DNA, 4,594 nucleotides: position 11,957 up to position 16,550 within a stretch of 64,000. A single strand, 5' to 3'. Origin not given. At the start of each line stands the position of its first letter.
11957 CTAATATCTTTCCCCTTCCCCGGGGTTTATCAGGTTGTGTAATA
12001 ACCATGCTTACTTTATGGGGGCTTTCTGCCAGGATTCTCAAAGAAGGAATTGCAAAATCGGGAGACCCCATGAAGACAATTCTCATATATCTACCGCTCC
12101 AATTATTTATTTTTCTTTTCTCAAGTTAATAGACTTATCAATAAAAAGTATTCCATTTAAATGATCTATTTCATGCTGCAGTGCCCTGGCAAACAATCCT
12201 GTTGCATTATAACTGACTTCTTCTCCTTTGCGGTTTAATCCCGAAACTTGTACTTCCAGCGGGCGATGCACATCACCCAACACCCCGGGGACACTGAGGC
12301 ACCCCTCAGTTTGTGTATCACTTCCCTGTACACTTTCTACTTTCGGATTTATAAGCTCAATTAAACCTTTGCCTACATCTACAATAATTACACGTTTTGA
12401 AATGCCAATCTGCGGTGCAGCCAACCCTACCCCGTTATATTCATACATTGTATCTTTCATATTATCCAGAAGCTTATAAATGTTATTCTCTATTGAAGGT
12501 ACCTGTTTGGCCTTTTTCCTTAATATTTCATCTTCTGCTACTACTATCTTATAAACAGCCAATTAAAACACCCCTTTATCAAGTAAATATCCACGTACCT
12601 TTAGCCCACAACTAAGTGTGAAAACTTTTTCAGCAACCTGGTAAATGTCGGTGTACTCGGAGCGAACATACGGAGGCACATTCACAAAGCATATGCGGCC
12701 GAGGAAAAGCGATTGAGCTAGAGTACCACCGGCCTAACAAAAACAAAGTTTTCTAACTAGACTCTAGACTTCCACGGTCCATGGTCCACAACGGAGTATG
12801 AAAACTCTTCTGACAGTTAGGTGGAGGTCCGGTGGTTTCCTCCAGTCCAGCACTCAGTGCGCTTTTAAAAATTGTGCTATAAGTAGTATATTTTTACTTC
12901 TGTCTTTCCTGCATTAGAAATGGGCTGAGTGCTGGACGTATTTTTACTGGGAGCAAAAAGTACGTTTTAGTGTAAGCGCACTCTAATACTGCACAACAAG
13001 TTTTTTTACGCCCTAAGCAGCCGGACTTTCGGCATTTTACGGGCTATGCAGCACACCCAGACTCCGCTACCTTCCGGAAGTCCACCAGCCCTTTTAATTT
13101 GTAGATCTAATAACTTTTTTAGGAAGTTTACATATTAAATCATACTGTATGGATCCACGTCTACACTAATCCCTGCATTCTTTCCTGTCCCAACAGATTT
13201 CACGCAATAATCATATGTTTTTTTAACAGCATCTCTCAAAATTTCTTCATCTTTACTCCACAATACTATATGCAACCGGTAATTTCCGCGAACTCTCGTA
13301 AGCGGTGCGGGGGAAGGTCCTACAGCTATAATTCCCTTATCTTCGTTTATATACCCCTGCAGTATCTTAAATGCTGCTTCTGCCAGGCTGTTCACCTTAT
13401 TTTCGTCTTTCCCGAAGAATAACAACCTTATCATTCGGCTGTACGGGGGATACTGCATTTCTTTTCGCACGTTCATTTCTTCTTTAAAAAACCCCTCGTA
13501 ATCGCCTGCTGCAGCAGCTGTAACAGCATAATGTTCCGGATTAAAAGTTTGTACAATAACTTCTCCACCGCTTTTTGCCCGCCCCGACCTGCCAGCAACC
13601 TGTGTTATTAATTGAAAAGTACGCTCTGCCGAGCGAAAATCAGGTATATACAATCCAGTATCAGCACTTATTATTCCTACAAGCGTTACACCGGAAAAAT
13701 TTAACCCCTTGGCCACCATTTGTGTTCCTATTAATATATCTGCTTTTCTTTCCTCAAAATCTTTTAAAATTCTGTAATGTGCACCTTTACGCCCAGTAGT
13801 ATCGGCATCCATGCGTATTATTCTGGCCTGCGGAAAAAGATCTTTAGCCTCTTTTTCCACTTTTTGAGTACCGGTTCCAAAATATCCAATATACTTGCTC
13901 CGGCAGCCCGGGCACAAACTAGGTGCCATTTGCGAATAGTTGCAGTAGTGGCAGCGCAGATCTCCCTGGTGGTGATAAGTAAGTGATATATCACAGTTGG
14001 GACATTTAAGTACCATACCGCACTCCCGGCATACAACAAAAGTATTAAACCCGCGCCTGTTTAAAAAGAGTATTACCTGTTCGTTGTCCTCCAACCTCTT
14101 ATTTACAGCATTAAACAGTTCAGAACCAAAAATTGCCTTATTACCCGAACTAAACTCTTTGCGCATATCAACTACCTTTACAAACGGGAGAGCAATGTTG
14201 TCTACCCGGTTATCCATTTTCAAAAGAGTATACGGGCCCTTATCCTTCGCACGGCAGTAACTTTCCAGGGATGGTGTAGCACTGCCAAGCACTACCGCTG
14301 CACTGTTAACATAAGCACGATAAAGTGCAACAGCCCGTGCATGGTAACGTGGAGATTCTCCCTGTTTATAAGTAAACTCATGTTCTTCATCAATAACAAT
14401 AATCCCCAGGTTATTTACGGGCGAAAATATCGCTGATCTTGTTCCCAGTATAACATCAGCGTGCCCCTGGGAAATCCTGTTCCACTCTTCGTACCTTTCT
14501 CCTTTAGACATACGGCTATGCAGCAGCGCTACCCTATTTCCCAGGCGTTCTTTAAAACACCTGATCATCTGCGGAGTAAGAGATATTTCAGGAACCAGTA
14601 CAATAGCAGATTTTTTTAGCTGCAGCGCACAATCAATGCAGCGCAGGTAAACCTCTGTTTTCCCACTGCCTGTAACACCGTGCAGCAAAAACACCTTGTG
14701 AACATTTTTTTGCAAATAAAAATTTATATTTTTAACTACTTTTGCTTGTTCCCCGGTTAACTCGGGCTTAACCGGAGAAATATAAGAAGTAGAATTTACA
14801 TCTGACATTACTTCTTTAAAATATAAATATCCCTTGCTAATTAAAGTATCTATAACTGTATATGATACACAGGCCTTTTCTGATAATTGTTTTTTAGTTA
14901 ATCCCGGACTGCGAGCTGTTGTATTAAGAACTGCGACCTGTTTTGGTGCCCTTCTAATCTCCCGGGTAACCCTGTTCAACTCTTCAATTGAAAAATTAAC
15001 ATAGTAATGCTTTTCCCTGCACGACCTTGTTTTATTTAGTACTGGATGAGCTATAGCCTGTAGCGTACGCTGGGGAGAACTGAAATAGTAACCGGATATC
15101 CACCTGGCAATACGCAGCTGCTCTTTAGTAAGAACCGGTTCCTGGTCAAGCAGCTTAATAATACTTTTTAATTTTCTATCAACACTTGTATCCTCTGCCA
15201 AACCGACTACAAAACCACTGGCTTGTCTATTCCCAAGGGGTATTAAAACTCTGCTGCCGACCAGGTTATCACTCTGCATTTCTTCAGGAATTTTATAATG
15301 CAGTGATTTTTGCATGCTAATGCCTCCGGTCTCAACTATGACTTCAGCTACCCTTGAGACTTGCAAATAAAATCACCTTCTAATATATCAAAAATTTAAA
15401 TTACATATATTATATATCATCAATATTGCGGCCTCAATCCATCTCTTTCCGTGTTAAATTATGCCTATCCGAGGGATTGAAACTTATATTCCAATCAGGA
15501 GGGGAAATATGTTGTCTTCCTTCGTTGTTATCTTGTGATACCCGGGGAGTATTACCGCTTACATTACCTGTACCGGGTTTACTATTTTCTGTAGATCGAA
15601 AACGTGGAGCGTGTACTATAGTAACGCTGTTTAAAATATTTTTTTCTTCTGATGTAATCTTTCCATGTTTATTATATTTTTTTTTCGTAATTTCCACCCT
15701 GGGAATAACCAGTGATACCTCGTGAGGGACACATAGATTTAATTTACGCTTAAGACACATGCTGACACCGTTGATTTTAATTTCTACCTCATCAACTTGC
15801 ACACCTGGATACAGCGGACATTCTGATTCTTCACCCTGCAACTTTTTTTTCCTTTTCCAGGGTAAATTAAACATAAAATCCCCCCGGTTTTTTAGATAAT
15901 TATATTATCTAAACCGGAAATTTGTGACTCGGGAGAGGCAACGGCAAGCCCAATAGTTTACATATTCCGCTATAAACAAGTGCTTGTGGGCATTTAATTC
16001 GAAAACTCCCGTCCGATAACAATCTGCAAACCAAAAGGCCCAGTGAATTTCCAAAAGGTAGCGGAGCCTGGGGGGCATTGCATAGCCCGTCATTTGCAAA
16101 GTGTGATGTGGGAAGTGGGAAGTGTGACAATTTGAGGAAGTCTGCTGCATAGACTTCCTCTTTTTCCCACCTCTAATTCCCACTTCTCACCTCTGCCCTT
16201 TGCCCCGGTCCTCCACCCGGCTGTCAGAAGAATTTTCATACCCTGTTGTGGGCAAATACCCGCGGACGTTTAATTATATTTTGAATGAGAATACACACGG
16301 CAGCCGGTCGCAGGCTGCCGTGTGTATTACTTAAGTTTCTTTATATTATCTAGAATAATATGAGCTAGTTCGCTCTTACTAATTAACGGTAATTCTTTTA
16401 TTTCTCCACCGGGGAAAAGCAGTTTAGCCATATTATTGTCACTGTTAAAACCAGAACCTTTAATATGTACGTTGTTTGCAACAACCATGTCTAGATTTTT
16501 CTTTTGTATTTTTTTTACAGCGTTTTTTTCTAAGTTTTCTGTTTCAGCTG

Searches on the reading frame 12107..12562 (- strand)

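Call 19: search_protein_families(library=pfam, proteins=[window:12107-12562:-])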
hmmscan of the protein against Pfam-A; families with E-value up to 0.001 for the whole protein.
window:12107-12562:- (151 aa): 1 family
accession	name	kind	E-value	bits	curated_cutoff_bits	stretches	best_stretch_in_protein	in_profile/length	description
PF01327.26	Pep_deformylase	-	2.8e-51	173.6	22.8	1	4-148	2-154/156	Polypeptide deformylase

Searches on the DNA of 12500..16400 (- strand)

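Call 67: search_rna_families(source=window, start=12500, end=16400, threshold=evalue, max_evalue=5)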
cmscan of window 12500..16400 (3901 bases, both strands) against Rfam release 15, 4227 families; matches with E-value up to 5: 5.
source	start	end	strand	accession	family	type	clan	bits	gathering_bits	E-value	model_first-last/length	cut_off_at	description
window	16287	16370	-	RF02845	Ref1C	Gene; sRNA;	-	27.1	90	0.55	1-131/131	no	Enterococcus sRNA 1C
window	16222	16331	+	RF02845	Ref1C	Gene; sRNA;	-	26.7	90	0.65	1-131/131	no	Enterococcus sRNA 1C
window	16278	16400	-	RF03532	SQ2397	Cis-reg;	-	21.5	100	1.2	113-243/243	5'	Cis-regulator of HTH transcription factor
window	16103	16195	+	RF00942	mir-1224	Gene; miRNA;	-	20.7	105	3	1-86/86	no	mir-1224 microRNA precursor family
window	16107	16184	+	RF00711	mir-449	Gene; miRNA;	CL00087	17.4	60.4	4.3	1-86/86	no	mir-449 microRNA precursor family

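Call 76: search_rna_families(source=L014, start=7380, end=7800, threshold=evalue, max_evalue=10, show_alignments=2)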
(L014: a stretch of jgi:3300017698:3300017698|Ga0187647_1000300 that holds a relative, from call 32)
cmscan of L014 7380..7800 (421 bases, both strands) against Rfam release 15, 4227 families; matches with E-value up to 10: 2.
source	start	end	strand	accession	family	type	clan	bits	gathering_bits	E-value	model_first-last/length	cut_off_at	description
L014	7380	7429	-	RF02207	WT1-AS_5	Gene; lncRNA;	-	9.5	80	9.8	1-54/79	3'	WT1 antisense RNA conserved region 5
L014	7380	7556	-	RF02267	Vax2os1_2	Gene; lncRNA;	-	7.9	55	0.32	192-377/466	3'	Vax2os1 conserved region 2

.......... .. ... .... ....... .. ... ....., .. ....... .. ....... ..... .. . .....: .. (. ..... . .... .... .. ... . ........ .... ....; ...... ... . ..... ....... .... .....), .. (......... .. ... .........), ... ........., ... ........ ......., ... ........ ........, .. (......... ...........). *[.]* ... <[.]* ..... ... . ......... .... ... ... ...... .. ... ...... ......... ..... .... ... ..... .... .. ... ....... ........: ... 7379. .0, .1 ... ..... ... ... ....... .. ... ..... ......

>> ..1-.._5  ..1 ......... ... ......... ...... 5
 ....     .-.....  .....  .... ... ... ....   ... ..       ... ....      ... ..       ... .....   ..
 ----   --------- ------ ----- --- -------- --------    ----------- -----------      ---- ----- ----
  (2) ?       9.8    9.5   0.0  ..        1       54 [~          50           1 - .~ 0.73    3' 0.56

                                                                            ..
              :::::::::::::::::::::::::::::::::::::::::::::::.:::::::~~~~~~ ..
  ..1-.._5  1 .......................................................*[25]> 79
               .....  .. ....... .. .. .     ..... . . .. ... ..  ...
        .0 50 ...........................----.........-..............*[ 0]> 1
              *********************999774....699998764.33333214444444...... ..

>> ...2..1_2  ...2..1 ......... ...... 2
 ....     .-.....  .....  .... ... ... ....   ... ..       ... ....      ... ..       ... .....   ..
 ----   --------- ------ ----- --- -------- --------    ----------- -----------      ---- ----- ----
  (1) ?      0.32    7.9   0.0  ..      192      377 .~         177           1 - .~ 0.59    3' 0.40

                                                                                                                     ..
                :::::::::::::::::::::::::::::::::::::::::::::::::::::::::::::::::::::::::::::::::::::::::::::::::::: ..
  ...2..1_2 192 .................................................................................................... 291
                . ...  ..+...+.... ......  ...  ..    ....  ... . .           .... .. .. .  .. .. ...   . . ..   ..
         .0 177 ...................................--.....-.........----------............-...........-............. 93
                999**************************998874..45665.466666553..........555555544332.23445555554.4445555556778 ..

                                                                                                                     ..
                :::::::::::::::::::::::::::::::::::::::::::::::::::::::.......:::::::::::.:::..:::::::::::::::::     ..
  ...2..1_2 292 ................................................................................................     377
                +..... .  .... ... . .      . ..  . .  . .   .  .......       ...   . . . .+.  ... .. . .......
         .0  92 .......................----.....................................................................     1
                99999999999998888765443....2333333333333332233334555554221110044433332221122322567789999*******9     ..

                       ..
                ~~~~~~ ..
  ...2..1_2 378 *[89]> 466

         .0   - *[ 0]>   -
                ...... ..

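Call 100: search_rna_families(source=window, start=12750, end=13140, threshold=evalue, max_evalue=10)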
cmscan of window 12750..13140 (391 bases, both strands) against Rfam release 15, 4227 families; matches with E-value up to 10: 0.
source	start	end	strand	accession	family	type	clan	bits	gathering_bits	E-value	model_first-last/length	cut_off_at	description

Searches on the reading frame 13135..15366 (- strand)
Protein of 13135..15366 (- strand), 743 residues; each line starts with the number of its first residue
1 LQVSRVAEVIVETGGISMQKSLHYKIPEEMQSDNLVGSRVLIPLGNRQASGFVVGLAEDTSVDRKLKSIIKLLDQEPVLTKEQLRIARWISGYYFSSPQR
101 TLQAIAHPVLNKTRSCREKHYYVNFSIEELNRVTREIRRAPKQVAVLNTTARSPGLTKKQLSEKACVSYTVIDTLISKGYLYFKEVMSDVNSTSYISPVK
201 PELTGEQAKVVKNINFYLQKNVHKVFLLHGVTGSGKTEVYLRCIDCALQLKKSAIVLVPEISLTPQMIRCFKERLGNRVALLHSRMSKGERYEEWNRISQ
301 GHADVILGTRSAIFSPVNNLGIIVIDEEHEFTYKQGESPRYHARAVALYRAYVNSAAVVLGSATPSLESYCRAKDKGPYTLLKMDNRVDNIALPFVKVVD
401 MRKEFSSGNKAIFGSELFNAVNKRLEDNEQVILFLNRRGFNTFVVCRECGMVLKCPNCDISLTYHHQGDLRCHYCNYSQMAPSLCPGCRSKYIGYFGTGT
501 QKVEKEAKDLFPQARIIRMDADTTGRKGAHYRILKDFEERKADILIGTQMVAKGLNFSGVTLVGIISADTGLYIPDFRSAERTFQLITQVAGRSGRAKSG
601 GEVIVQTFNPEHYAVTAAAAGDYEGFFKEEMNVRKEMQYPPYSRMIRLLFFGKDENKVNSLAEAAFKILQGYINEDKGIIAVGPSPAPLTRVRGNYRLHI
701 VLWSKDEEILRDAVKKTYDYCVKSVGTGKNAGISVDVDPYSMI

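Call 19: search_protein_families(library=pfam, proteins=[window:13135-15366:-])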
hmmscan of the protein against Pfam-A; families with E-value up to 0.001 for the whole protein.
window:13135-15366:- (743 aa): 6 families
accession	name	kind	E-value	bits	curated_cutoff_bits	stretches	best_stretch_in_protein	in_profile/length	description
PF17764.6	PriA_3primeBD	-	6.6e-24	84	22.7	1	9-105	2-94/96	3'DNA-binding domain (3'BD)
PF00270.35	DEAD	-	3.6e-20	72.8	26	1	207-368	4-162/167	DEAD/DEAH box helicase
PF18074.6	PriA_C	-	5.1e-18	66.1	26.9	1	641-739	1-95/95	Primosomal protein N C-terminal domain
PF04851.21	ResIII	-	9.4e-17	61.8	22.5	1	202-366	3-163/164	Type III restriction enzyme, res subunit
PF00271.37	Helicase_C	-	3.2e-13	50.3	23.5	1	511-598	38-110/110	Helicase conserved C-terminal domain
PF18319.7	Zn_ribbon_PriA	-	2.5e-09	37.3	26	1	455-479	1-26/27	PriA DNA helicase Cys-rich region (CRR) domain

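Call 29: find_homologous_proteins(query=window:13135-15366:-, max_evalue=1e-50)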
Query window:13135-15366:- (743 aa): 8000 proteins with E <= 1e-50 among 8000 candidates; the best 120 are listed.
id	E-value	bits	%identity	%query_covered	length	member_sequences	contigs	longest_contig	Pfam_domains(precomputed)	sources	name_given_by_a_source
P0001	0.0e+0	1656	100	98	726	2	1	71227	PF17764.7,PF00270.36,PF00271.38,PF18319.8,PF18074.7,PF04851.22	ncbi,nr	ncbi:MAG: primosomal protein N' [Clostridiales bacterium]|nr:primosomal protein N' [Clostridiales ba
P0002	0.0e+0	1093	65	100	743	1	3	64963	PF17764.7,PF00270.36,PF00271.38,PF18319.8,PF18074.7,PF04851.22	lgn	-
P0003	0.0e+0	1060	63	100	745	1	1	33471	PF17764.7,PF00270.36,PF00271.38,PF18319.8,PF18074.7,PF04851.22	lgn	-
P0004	0.0e+0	1055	63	99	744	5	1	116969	PF17764.7,PF00270.36,PF00271.38,PF18319.8,PF18074.7,PF04851.22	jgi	-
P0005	0.0e+0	1037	61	100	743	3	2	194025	PF17764.7,PF00270.36,PF00271.38,PF18319.8,PF18074.7,PF04851.22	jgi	-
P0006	0.0e+0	1034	61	100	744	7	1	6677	PF17764.7,PF00270.36,PF00271.38,PF18319.8,PF18074.7,PF04851.22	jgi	-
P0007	4.6e-297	1005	60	99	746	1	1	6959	PF17764.7,PF00270.36,PF00271.38,PF18319.8,PF18074.7,PF04851.22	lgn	-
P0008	6.2e-290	982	59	99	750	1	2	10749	PF17764.7,PF00270.36,PF00271.38,PF18319.8,PF18074.7,PF04851.22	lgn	-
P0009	2.3e-287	973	59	100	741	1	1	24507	PF17764.7,PF00270.36,PF00271.38,PF18319.8,PF18074.7,PF04851.22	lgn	-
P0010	4.8e-244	830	51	99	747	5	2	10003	PF17764.7,PF00270.36,PF00271.38,PF18319.8,PF18074.7,PF04851.22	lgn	-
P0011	2.1e-242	825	50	99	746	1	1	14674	PF17764.7,PF00270.36,PF00271.38,PF18319.8,PF18074.7,PF04851.22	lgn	-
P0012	6.3e-242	823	50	99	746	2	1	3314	PF17764.7,PF00270.36,PF00271.38,PF18319.8,PF18074.7,PF04851.22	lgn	-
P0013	1.8e-241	822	51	99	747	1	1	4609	PF17764.7,PF00270.36,PF00271.38,PF18319.8,PF18074.7,PF04851.22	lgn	-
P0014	7.3e-241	819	51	99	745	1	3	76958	PF17764.7,PF00270.36,PF00271.38,PF18319.8,PF18074.7,PF04851.22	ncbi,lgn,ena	-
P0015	4.3e-240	817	51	99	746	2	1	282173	PF17764.7,PF00270.36,PF00271.38,PF18319.8,PF18074.7,PF04851.22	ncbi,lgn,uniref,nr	ncbi:primosomal protein N' [Desulfallas thermosapovorans]|uniref:Replication restart protein PriA n=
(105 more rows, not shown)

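Call 31: find_encoding_contigs(protein=P0002, flank=10000, max_places=3)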
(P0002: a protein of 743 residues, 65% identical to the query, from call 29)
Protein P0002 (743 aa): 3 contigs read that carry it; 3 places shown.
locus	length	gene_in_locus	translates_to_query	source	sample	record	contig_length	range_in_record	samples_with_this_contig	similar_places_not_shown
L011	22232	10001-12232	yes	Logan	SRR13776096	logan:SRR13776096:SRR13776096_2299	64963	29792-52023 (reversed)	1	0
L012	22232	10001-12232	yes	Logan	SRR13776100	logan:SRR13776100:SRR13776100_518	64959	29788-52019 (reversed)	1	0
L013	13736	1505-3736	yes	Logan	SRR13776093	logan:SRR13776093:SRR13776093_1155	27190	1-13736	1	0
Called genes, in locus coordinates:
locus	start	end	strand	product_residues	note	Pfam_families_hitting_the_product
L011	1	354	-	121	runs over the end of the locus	PF01022:HTH_5, PF12840:HTH_20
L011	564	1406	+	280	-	PF01678:DAP_epimerase, PF02567:PhzC-PhzF (weak), PF05544:Pro_racemase (weak), PF01678:DAP_epimerase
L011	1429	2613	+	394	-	PF00155:Aminotran_1_2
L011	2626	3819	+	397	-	PF00155:Aminotran_1_2, PF01041:DegT_DnrJ_EryC1 (weak)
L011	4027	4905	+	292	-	PF03755:YicC-like_N, PF08340:YicC-like_C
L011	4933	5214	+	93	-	PF04025:RemA-like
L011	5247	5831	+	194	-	PF00625:Guanylate_kin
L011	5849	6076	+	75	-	PF01192:RNA_pol_Rpb6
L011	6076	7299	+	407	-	PF02441:Flavoprotein, PF04127:DFP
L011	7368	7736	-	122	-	-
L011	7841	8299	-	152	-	PF12802:MarR_2, PF01047:MarR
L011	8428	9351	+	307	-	PF00291:PALP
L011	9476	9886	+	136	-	-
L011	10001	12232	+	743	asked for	PF17764:PriA_3primeBD, PF00270:DEAD, PF04851:ResIII, PF18319:Zn_ribbon_PriA, PF00271:Helicase_C, PF18074:PriA_C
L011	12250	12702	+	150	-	PF01327:Pep_deformylase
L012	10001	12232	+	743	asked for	PF17764:PriA_3primeBD, PF00270:DEAD, PF04851:ResIII, PF18319:Zn_ribbon_PriA, PF00271:Helicase_C, PF18074:PriA_C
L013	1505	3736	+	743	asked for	PF17764:PriA_3primeBD, PF00270:DEAD, PF04851:ResIII, PF18319:Zn_ribbon_PriA, PF00271:Helicase_C, PF18074:PriA_C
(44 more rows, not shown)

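Call 32: find_encoding_contigs(protein=P0004, flank=10000, max_places=2)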
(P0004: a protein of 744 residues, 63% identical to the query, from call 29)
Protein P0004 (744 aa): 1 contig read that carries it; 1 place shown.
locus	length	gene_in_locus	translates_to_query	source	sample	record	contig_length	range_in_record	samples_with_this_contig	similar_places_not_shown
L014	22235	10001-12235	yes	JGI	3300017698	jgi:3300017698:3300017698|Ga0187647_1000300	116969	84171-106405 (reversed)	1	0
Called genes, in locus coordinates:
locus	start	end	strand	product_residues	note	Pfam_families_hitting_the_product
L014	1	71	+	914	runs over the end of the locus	PF00690:Cation_ATPase_N, PF00122:E1-E2_ATPase, PF00702:Hydrolase, PF13246:Cation_ATPase, PF12710:HAD (faint), PF00689:Cation_ATPase_C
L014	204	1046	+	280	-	PF01678:DAP_epimerase, PF02567:PhzC-PhzF (weak), PF05544:Pro_racemase (weak), PF01678:DAP_epimerase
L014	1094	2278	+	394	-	PF00155:Aminotran_1_2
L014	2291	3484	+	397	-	PF00155:Aminotran_1_2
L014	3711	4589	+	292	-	PF03755:YicC-like_N, PF08340:YicC-like_C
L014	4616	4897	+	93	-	PF04025:RemA-like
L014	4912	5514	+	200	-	PF00625:Guanylate_kin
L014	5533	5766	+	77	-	PF01192:RNA_pol_Rpb6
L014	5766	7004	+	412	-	PF02441:Flavoprotein, PF04127:DFP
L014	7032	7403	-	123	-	-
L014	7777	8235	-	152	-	PF12802:MarR_2, PF01047:MarR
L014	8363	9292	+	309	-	PF00291:PALP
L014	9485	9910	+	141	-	-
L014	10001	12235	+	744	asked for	PF17764:PriA_3primeBD, PF00270:DEAD, PF04851:ResIII, PF18319:Zn_ribbon_PriA, PF00271:Helicase_C (weak), PF18074:PriA_C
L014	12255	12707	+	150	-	PF01327:Pep_deformylase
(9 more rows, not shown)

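Call 33: find_encoding_contigs(protein=P0005, flank=10000, max_places=2)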
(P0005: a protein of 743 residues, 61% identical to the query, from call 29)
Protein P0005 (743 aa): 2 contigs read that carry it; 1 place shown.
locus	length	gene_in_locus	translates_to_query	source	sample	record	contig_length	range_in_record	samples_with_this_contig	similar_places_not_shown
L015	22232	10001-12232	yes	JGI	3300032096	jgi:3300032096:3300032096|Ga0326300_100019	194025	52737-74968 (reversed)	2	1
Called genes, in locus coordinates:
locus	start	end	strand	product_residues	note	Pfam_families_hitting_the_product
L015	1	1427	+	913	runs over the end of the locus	PF00690:Cation_ATPase_N, PF00122:E1-E2_ATPase, PF00702:Hydrolase, PF13246:Cation_ATPase, PF12710:HAD (weak), PF00689:Cation_ATPase_C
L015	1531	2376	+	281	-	PF01678:DAP_epimerase, PF02567:PhzC-PhzF (weak), PF01678:DAP_epimerase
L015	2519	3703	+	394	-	PF00155:Aminotran_1_2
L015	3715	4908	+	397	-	PF00155:Aminotran_1_2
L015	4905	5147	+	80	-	-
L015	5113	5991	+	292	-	PF03755:YicC-like_N, PF08340:YicC-like_C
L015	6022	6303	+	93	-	PF04025:RemA-like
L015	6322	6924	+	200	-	PF00625:Guanylate_kin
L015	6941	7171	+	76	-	PF01192:RNA_pol_Rpb6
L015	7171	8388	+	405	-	PF02441:Flavoprotein, PF04127:DFP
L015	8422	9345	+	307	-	PF00291:PALP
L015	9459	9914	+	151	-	-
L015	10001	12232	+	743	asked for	PF17764:PriA_3primeBD, PF00270:DEAD, PF04851:ResIII, PF18319:Zn_ribbon_PriA, PF00271:Helicase_C, PF18074:PriA_C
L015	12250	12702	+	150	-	PF01327:Pep_deformylase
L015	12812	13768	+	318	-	PF00551:Formyl_trans_N, PF02911:Formyl_trans_C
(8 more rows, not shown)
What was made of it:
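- Checked: The remaining ORFs are mostly syntenic with annotated relatives (calls 31-33).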

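Call 46: find_encoding_contigs(protein=P0001, flank=10000, max_places=4)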
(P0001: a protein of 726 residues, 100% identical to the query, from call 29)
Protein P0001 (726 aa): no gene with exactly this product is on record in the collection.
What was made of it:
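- Tried and rejected: The source contig itself is not retrievable (call 46).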

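Call 80: find_encoding_contigs(protein=P0003, flank=10000, max_places=2)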
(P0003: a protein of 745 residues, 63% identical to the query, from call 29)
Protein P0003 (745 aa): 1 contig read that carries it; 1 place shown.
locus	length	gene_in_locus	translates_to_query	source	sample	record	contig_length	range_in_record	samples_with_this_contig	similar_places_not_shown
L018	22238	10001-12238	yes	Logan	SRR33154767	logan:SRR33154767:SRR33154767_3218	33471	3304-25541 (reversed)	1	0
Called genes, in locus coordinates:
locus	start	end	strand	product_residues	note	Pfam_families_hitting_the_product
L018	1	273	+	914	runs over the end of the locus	PF00690:Cation_ATPase_N, PF00122:E1-E2_ATPase, PF13246:Cation_ATPase, PF00702:Hydrolase, PF12710:HAD (faint), PF00689:Cation_ATPase_C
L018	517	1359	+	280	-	PF01678:DAP_epimerase, PF05544:Pro_racemase (weak), PF01678:DAP_epimerase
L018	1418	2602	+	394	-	PF00155:Aminotran_1_2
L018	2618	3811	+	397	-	PF00155:Aminotran_1_2, PF01041:DegT_DnrJ_EryC1 (faint)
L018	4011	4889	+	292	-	PF03755:YicC-like_N, PF08340:YicC-like_C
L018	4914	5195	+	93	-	PF04025:RemA-like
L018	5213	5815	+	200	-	PF00625:Guanylate_kin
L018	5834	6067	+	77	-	PF01192:RNA_pol_Rpb6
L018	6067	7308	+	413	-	PF02441:Flavoprotein, PF04127:DFP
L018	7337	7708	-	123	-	-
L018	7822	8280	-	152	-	PF22381:Staph_reg_Sar_Rot (faint), PF12802:MarR_2, PF01047:MarR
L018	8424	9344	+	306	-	PF00291:PALP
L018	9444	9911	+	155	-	-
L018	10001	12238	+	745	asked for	PF17764:PriA_3primeBD, PF00270:DEAD, PF04851:ResIII, PF18319:Zn_ribbon_PriA, PF00271:Helicase_C, PF18074:PriA_C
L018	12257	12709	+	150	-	PF01327:Pep_deformylase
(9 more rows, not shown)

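Call 81: find_encoding_contigs(protein=P0009, flank=10000, max_places=2)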
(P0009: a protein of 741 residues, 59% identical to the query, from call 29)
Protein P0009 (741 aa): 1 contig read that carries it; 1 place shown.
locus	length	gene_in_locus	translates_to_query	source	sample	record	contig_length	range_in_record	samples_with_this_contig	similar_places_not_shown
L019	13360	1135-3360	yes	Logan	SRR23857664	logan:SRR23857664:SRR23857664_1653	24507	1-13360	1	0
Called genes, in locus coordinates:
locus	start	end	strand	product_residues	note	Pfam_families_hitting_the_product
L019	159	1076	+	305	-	PF00291:PALP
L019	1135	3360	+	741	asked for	PF17764:PriA_3primeBD, PF00270:DEAD, PF04851:ResIII, PF18319:Zn_ribbon_PriA, PF00271:Helicase_C (weak), PF18074:PriA_C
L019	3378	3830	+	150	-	PF01327:Pep_deformylase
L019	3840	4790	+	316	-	PF00551:Formyl_trans_N, PF02911:Formyl_trans_C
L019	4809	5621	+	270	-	PF01976:DUF116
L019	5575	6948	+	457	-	PF01029:NusB, PF22458:RsmF-B_ferredox, PF01728:FtsJ (weak), PF01189:Methyltr_RsmB-F, PF13847:Methyltransf_31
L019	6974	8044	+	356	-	PF21016:RlmN_N, PF04055:Radical_SAM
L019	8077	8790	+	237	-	PF00481:PP2C, PF13672:PP2C_2, PF07228:SpoIIE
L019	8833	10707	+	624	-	PF00069:Pkinase, PF03109:ABC1, PF07714:PK_Tyr_Ser-Thr, PF03793:PASTA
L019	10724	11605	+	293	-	PF16745:RsgA_N, PF03193:RsgA_GTPase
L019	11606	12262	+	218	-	PF00834:Ribul_P_3_epim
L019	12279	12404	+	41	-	-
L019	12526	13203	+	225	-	PF00392:GntR, PF02080:TrkA_C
